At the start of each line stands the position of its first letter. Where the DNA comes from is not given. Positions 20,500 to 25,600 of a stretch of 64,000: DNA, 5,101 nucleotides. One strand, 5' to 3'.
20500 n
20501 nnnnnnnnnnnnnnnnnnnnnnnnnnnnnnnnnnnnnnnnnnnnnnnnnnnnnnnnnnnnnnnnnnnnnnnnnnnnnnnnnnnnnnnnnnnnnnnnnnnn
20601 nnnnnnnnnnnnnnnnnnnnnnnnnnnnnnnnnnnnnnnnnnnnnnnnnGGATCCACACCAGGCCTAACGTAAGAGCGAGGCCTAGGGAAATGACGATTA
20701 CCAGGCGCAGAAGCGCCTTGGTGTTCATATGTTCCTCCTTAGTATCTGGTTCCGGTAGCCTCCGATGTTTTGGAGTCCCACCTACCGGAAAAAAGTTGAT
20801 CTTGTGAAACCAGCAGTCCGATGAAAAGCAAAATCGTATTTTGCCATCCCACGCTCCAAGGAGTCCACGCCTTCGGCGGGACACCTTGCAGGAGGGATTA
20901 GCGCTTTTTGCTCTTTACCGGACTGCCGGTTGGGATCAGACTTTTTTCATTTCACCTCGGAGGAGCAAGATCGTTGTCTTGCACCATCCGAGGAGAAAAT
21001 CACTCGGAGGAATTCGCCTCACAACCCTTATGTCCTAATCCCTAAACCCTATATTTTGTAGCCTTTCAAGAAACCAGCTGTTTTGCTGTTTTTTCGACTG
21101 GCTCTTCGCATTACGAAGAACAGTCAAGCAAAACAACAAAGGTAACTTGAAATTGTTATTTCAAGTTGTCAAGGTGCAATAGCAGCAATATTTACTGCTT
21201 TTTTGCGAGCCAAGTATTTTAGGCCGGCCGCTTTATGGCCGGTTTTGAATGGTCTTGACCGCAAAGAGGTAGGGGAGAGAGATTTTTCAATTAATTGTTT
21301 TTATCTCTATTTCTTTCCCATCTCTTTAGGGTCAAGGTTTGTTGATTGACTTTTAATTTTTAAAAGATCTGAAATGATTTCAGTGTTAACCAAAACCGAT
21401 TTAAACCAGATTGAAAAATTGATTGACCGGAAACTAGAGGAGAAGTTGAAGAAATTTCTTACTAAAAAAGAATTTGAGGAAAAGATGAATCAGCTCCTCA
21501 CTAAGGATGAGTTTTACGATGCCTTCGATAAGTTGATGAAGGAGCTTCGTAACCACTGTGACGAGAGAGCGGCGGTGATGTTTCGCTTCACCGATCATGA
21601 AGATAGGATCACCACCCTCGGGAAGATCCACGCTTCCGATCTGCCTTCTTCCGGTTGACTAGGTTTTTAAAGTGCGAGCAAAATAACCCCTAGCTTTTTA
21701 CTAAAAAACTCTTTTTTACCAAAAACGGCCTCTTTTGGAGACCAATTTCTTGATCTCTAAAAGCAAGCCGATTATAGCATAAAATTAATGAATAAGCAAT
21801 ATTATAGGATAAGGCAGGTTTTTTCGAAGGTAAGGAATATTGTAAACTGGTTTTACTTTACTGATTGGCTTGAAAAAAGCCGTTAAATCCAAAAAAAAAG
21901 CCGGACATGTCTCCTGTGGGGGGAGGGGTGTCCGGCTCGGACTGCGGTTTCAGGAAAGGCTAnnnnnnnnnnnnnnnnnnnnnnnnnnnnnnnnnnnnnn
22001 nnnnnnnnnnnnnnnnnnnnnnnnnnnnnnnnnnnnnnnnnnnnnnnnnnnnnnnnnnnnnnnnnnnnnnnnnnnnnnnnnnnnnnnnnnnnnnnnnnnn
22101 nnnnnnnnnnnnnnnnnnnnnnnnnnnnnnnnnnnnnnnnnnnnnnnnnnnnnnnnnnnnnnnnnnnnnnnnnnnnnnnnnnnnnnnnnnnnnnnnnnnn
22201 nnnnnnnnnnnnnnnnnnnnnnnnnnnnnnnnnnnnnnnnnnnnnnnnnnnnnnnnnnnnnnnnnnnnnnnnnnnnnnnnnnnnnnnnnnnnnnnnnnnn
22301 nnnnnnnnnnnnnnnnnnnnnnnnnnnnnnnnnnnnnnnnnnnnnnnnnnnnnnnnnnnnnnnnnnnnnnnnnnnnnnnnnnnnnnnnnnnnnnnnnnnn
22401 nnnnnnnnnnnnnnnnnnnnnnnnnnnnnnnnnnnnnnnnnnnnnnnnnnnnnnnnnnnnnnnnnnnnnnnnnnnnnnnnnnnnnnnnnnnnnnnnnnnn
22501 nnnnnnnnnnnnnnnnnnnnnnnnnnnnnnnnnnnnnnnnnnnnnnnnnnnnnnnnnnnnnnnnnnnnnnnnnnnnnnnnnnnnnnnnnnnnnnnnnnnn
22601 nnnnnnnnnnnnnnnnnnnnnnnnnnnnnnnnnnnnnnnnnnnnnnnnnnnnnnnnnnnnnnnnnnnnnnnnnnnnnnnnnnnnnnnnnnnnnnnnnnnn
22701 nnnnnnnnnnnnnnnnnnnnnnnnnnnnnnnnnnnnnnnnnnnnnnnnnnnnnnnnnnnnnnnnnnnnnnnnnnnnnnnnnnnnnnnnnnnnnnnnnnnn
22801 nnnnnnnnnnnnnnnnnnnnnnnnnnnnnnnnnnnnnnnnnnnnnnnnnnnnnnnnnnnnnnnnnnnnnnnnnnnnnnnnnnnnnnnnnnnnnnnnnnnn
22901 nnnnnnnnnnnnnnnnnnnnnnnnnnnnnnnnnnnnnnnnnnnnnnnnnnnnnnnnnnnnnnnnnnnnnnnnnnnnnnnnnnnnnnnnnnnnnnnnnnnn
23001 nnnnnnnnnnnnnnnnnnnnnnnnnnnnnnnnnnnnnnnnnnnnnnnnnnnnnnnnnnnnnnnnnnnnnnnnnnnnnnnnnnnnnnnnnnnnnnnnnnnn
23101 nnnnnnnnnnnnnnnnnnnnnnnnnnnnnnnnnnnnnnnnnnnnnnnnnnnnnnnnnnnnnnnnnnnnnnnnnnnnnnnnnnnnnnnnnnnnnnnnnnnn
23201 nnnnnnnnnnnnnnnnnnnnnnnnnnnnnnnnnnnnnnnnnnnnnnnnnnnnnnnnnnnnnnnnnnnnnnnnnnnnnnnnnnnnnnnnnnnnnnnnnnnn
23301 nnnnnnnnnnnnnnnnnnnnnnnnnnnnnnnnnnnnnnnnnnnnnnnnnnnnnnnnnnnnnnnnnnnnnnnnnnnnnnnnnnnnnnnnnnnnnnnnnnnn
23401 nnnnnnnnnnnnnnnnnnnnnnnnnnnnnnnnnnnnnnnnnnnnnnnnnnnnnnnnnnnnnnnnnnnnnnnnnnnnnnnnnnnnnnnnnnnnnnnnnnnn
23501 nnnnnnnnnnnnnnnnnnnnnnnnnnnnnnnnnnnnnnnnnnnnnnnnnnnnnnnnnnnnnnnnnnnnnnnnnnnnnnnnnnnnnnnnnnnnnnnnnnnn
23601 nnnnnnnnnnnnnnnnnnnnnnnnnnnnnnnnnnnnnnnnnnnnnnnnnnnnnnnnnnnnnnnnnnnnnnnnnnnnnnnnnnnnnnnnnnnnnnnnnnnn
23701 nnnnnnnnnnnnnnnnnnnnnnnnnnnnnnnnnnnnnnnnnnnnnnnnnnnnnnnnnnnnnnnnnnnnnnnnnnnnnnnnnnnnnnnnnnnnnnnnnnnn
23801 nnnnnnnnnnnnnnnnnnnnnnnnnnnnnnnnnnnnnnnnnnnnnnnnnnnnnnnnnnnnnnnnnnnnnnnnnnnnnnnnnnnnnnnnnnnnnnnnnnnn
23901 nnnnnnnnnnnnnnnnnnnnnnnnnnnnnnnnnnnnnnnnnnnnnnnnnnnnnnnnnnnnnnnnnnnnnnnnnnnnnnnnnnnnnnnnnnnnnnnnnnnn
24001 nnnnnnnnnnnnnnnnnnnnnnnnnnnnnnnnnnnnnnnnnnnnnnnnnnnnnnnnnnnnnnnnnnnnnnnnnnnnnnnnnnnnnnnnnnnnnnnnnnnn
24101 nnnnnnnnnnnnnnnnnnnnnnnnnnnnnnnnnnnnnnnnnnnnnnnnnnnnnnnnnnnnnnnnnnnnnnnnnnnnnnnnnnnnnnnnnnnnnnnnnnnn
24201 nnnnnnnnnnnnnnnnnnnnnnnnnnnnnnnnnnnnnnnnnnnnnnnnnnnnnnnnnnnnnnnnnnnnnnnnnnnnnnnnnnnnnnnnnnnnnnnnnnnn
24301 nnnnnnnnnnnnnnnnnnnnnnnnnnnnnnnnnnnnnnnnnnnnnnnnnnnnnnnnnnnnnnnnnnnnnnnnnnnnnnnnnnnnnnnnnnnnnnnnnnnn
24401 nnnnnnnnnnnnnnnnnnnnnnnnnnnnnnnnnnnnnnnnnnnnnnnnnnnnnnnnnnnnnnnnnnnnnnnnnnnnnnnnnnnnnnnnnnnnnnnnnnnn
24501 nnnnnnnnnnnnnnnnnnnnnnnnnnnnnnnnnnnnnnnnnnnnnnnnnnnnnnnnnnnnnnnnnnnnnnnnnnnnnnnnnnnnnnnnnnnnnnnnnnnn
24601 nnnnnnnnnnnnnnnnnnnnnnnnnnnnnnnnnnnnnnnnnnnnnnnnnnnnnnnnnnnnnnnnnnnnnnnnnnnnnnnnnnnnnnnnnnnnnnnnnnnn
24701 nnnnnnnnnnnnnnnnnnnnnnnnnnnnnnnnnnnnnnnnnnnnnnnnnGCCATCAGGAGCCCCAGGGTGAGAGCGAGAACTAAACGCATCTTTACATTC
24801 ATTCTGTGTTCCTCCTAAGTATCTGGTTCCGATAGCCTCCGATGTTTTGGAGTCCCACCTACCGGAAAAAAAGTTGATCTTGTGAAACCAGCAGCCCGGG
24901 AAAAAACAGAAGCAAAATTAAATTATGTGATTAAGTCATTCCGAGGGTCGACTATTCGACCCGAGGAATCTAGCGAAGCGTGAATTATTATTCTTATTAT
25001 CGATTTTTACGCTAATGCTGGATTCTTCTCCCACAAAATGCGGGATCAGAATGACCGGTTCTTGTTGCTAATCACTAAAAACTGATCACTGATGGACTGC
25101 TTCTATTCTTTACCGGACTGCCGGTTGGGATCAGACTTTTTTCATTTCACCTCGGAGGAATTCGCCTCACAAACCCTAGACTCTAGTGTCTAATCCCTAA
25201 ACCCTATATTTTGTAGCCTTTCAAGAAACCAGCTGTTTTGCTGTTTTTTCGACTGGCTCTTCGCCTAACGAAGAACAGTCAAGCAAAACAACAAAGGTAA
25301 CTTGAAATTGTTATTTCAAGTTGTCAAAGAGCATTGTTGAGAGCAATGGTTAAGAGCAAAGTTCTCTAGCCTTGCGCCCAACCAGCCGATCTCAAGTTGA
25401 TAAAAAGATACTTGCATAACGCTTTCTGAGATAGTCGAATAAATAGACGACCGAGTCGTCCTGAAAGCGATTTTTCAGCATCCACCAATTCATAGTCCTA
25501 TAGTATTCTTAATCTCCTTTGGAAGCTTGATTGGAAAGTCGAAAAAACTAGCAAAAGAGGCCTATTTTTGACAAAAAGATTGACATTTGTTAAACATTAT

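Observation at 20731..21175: Conserved ~450-nt 5' leader with operator palindrome, mini-ORF and an RBS-proximal hairpin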

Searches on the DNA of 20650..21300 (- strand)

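Call 22: search_rna_families(source=window, start=20650, end=21300, threshold=evalue, max_evalue=10)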
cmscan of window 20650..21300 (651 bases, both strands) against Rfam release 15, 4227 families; matches with E-value up to 10: 7.
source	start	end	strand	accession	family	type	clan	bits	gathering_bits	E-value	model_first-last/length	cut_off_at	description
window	21078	21210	+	RF00543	snopsi18S-1377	Gene; snRNA; snoRNA; HACA-box;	-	19.6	48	0.46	1-140/140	no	Small nucleolar RNA psi18S-1377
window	21108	21249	+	RF01775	RsaOG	Gene; sRNA;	-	17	50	5.8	1-147/147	no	RNA S.aureus Orsay G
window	21076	21165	-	RF00425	SNORA18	Gene; snRNA; snoRNA; HACA-box;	CL00038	16.7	70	3.3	1-132/132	no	Small nucleolar RNA SNORA18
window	21086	21136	-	RF03655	MIR1887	Gene; miRNA;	-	16.6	90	2.9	1-63/63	no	MIR1887 microRNA precursor family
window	21208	21271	+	RF01698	Chloroflexi-1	Gene; sRNA;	-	14.3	80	5.4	1-84/84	no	Chloroflexi-1 RNA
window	21214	21265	+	RF03163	c4-a1b1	Gene; antisense;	CL00128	14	46.7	0.91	1-53/53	no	a1, b1 targets of C4 antisense RNA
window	20910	20963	-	RF00478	SCARNA6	Gene; snRNA; snoRNA; scaRNA;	-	8.9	68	3.3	1-265/265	no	Small Cajal body specific RNA 6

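Call 98: search_dna_similar(query=window:20729-21178:-, collection=phages, mode=distant, max_rows=5)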
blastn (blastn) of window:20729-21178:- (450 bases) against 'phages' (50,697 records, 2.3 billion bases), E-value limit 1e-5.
No match.

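Call 99: search_dna_similar(query=window:20729-21178:-, collection=plasmids, mode=distant, max_rows=5)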
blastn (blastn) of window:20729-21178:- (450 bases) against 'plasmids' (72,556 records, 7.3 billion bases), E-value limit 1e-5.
No match.

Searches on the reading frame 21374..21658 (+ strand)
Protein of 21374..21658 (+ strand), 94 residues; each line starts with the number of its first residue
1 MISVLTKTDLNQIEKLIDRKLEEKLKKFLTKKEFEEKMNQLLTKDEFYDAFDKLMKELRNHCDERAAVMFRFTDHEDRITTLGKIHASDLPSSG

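Call 9: search_protein_families(library=pfam, proteins=[window:21374-21658:+])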
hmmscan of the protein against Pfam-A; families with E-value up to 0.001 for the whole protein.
window:21374-21658:+ (94 aa): 0 families

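Call 61: search_protein_families(library=ncbifam, proteins=[window:21374-21658:+], max_evalue=0.01)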
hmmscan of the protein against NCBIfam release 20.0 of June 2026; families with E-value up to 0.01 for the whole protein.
window:21374-21658:+ (94 aa): 1 family
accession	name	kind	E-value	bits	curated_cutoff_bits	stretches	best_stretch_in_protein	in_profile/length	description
NF003107.0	PRK04028.1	equivalog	0.0039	15.6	456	1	5-66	439-499/630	Glu-tRNA(Gln) amidotransferase subunit GatE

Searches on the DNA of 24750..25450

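Call 23: search_rna_families(source=window, start=24750, end=25450, threshold=evalue, max_evalue=10)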
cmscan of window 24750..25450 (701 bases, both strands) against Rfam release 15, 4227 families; matches with E-value up to 10: 4.
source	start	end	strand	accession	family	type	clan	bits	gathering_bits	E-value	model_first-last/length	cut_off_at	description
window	25231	25320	-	RF00425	SNORA18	Gene; snRNA; snoRNA; HACA-box;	CL00038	17.9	70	1.9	1-132/132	no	Small nucleolar RNA SNORA18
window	25185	25307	-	RF00582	SCARNA14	Gene; snRNA; snoRNA; scaRNA;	-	15.5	40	8.9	1-136/136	no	Small Cajal body specific RNA 14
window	25233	25331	+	RF00543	snopsi18S-1377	Gene; snRNA; snoRNA; HACA-box;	-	14.7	48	6.3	1-140/140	no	Small nucleolar RNA psi18S-1377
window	24754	24861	-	RF02150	MESTIT1_3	Gene; lncRNA;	-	11.7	60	8.9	1-99/99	no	MEST intronic transcript 1, antisense RNA conserved region 3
